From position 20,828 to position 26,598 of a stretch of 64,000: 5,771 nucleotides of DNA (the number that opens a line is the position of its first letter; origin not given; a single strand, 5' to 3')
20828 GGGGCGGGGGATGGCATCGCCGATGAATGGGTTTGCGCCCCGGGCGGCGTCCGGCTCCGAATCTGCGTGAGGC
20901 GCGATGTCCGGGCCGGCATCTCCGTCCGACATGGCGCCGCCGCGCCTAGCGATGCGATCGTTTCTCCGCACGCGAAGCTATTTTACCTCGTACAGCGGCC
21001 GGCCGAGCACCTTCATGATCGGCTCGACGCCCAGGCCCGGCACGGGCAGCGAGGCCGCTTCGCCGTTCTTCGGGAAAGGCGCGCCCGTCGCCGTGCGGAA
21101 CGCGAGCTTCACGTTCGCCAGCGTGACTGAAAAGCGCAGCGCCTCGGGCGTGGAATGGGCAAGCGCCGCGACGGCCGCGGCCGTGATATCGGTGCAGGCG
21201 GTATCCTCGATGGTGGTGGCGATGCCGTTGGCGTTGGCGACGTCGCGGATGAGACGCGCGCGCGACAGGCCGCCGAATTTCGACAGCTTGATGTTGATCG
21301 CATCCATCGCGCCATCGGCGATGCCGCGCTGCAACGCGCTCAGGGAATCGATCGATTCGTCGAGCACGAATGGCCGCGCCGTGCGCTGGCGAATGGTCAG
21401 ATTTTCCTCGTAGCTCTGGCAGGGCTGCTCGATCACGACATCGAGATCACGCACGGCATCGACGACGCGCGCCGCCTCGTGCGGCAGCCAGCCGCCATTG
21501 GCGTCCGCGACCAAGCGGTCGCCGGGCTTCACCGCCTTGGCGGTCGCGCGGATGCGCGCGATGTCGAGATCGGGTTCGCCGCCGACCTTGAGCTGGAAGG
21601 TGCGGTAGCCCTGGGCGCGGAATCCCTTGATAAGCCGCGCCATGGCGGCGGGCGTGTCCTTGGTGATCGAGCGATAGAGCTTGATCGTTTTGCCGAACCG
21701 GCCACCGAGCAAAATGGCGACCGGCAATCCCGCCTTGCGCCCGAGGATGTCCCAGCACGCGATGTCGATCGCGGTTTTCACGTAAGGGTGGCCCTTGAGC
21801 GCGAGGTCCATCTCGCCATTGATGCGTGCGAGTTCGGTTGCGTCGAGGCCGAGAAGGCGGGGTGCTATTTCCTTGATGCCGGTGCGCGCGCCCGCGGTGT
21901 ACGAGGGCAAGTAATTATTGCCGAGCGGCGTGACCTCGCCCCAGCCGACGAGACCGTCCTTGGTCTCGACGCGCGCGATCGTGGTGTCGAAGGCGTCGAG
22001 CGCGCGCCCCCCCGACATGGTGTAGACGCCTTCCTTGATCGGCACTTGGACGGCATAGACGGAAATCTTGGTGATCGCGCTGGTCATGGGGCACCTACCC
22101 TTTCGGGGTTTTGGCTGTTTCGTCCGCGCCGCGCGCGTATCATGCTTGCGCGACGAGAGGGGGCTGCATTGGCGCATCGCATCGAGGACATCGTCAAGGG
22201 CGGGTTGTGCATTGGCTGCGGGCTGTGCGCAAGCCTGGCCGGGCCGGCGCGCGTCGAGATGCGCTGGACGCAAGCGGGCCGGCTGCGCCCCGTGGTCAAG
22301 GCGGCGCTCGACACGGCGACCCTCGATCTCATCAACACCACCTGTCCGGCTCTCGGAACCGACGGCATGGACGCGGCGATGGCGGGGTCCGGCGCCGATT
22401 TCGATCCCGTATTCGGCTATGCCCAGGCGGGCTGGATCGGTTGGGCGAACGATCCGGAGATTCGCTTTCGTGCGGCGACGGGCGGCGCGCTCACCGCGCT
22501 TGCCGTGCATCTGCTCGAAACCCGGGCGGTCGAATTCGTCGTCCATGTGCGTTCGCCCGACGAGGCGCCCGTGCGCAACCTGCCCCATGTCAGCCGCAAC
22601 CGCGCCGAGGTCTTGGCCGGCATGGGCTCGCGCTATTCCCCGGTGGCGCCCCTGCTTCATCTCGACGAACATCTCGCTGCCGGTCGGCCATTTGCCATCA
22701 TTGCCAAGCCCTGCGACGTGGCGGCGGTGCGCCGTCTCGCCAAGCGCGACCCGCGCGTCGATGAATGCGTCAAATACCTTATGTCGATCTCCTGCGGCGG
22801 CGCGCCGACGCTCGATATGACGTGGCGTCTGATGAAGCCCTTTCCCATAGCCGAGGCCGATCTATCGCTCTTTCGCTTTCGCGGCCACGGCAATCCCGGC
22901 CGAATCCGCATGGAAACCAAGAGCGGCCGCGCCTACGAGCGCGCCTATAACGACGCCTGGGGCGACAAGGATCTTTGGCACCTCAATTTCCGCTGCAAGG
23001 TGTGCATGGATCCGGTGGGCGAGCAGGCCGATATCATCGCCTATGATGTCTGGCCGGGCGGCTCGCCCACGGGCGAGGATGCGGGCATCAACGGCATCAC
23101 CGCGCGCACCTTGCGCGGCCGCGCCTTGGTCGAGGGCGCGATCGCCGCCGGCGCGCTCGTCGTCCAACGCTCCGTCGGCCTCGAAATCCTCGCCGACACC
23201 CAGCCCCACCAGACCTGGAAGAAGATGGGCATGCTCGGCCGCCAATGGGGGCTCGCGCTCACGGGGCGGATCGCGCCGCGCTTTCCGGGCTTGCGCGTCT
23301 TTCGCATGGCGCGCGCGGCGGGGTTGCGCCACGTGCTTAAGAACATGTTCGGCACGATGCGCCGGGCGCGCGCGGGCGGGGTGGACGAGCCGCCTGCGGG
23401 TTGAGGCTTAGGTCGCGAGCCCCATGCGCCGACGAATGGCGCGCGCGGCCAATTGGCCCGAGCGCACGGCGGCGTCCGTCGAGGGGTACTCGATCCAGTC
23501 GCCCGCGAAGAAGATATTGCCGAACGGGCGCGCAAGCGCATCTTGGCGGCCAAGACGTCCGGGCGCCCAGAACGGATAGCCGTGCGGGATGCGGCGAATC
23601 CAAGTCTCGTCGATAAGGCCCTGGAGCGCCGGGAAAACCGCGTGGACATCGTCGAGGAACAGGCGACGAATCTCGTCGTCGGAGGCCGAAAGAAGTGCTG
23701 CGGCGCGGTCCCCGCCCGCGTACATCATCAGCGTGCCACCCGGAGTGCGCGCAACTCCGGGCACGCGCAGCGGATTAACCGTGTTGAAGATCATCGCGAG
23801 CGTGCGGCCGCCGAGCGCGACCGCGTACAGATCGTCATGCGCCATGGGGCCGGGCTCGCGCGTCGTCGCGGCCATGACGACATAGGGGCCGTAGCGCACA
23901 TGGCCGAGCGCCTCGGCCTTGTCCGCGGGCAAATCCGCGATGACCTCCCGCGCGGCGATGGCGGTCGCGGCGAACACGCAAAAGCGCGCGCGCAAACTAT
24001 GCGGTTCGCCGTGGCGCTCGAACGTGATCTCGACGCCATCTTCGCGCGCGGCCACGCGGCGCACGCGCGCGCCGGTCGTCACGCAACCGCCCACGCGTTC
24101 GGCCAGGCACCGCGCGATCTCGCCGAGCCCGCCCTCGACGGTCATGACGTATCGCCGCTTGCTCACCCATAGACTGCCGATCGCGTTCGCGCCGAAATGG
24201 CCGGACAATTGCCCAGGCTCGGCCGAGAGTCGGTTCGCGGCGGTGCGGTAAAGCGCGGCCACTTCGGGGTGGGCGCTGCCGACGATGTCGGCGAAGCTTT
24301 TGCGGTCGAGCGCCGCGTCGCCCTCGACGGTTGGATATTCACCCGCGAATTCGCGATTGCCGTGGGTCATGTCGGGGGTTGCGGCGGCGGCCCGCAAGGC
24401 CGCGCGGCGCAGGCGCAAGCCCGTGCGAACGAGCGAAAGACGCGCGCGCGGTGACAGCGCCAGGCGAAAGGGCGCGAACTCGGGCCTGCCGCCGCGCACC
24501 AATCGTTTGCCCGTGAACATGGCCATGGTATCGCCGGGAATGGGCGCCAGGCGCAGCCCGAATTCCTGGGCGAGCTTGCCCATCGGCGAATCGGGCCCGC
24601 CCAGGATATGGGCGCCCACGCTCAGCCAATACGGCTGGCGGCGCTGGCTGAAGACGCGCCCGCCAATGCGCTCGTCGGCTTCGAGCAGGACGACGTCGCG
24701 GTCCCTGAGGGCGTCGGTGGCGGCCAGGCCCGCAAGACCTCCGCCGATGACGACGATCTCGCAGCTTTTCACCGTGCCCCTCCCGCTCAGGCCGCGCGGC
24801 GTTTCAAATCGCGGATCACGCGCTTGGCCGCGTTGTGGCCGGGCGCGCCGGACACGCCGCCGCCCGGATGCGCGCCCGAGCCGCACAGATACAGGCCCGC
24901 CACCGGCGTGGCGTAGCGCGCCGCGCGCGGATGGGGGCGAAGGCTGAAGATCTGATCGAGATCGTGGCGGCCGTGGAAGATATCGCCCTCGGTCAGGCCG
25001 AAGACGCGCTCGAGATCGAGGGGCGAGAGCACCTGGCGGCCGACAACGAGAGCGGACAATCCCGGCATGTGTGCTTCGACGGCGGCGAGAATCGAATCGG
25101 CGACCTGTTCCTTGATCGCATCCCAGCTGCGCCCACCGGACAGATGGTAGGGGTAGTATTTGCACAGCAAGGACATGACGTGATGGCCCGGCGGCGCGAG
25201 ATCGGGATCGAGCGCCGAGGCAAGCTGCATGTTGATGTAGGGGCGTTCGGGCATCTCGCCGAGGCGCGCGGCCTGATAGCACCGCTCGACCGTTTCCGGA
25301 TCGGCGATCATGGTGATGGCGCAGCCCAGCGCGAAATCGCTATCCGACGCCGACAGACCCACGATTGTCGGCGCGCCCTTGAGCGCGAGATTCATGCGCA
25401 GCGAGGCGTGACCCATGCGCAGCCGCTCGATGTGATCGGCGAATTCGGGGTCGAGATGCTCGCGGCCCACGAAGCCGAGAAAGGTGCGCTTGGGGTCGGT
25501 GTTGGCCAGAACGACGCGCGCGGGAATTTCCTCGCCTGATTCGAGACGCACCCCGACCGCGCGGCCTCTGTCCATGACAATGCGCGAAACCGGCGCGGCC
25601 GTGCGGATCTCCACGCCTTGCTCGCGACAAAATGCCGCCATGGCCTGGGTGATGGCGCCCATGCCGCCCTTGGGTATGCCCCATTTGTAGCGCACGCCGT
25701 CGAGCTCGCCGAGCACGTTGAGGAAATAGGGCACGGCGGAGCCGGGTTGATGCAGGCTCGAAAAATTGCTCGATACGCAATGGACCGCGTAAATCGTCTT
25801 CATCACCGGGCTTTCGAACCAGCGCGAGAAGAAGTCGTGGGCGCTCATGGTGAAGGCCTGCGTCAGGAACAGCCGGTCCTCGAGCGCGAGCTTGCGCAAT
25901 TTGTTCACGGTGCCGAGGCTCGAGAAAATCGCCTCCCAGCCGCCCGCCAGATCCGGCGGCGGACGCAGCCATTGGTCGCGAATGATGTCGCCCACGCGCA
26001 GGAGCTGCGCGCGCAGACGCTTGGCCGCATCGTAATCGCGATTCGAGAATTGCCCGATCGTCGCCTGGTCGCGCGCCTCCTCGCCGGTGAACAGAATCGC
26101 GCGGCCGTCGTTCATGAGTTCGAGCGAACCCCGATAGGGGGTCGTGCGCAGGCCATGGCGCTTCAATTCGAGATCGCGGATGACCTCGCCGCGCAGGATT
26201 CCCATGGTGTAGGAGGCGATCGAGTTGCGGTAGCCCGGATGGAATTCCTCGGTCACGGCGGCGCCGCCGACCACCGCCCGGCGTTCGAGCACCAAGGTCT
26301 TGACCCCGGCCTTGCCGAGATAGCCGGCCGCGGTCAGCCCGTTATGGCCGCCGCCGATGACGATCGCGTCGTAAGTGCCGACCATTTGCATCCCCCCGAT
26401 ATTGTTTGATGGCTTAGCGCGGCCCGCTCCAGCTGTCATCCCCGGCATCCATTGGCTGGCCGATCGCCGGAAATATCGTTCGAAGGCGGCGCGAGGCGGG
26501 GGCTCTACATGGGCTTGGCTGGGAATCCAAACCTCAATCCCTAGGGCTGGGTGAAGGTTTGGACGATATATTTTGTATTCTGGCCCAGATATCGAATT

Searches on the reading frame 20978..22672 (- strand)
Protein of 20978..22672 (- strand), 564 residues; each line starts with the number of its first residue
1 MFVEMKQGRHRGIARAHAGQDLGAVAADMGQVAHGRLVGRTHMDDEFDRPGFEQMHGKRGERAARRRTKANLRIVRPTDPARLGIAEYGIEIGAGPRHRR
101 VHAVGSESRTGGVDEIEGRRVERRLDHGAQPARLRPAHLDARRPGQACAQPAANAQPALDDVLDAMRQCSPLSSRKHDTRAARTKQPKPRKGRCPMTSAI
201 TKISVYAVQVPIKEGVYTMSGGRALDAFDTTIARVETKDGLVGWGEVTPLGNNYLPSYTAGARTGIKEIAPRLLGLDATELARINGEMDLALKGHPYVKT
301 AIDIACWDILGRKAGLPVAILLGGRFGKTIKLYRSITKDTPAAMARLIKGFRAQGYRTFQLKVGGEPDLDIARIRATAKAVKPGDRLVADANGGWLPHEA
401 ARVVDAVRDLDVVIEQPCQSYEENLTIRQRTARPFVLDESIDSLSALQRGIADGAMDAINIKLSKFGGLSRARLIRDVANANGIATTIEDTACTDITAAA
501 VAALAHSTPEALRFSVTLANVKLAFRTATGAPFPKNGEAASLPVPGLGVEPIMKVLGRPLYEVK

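Call 21: search_protein_families(library=pfam, proteins=[window:20978-22672:-], max_evalue=0.001)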
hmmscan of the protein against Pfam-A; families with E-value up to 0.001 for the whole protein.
window:20978-22672:- (564 aa): 2 families
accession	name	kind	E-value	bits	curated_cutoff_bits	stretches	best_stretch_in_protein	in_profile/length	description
PF13378.12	MR_MLE_C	-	1.1e-38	133.6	29.4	1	344-551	2-215/219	Enolase C-terminal domain-like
PF02746.21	MR_MLE_N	-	1.9e-14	54.3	22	1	230-323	28-117/117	Mandelate racemase / muconate lactonizing enzyme, N-terminal domain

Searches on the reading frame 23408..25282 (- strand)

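Call 21: search_protein_families(library=pfam, proteins=[window:23408-25282:-], max_evalue=0.001)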
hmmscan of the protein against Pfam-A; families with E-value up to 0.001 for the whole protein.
window:23408-25282:- (624 aa): 2 families
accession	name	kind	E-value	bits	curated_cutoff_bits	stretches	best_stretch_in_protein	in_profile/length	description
PF01593.30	Amino_oxidase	-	2.4e-41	142.9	19.8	1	183-616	1-442/443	Flavin containing amine oxidoreductase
PF13450.12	NAD_binding_8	-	1.3e-11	45.1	21.9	1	178-234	1-61/68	NAD(P)-binding Rossmann-like domain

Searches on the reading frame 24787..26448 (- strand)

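Call 21: search_protein_families(library=pfam, proteins=[window:24787-26448:-], max_evalue=0.001)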
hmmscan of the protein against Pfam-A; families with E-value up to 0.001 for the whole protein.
window:24787-26448:- (553 aa): 11 families
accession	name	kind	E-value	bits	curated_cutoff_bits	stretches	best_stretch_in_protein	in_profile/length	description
PF01593.30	Amino_oxidase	-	1.8e-14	54.3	19.8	1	37-535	3-431/443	Flavin containing amine oxidoreductase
PF01266.30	DAO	-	3.7e-12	46.9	27.9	2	27-112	1-93/353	FAD dependent oxidoreductase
PF13450.12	NAD_binding_8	-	1.1e-08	35.6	21.9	1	30-74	1-44/68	NAD(P)-binding Rossmann-like domain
PF12831.13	FAD_oxidored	-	3.9e-08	33.4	27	1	27-99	1-74/416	FAD dependent oxidoreductase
PF07992.20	Pyr_redox_2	-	1.6e-07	31.5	26.1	0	26-68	1-45/291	Pyridine nucleotide-disulphide oxidoreductase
PF01946.23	Thi4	-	7.9e-06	25.7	26.2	1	25-64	17-57/235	Thi4 family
PF03486.20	HI0933_like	-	3.9e-05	23.6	50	0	27-61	2-36/244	HI0933-like protein Rossmann domain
PF00070.33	Pyr_redox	-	4.6e-05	24.3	22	0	28-65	2-38/82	Pyridine nucleotide-disulphide oxidoreductase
PF01494.25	FAD_binding_3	-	0.0002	21.1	22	1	26-58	2-34/349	FAD binding domain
PF01134.28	GIDA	-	0.00028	20.5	22.1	0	27-88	1-55/391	Glucose inhibited division protein A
PF00890.30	FAD_binding_2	-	0.00067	19.4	20.4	0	27-65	1-39/414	FAD binding domain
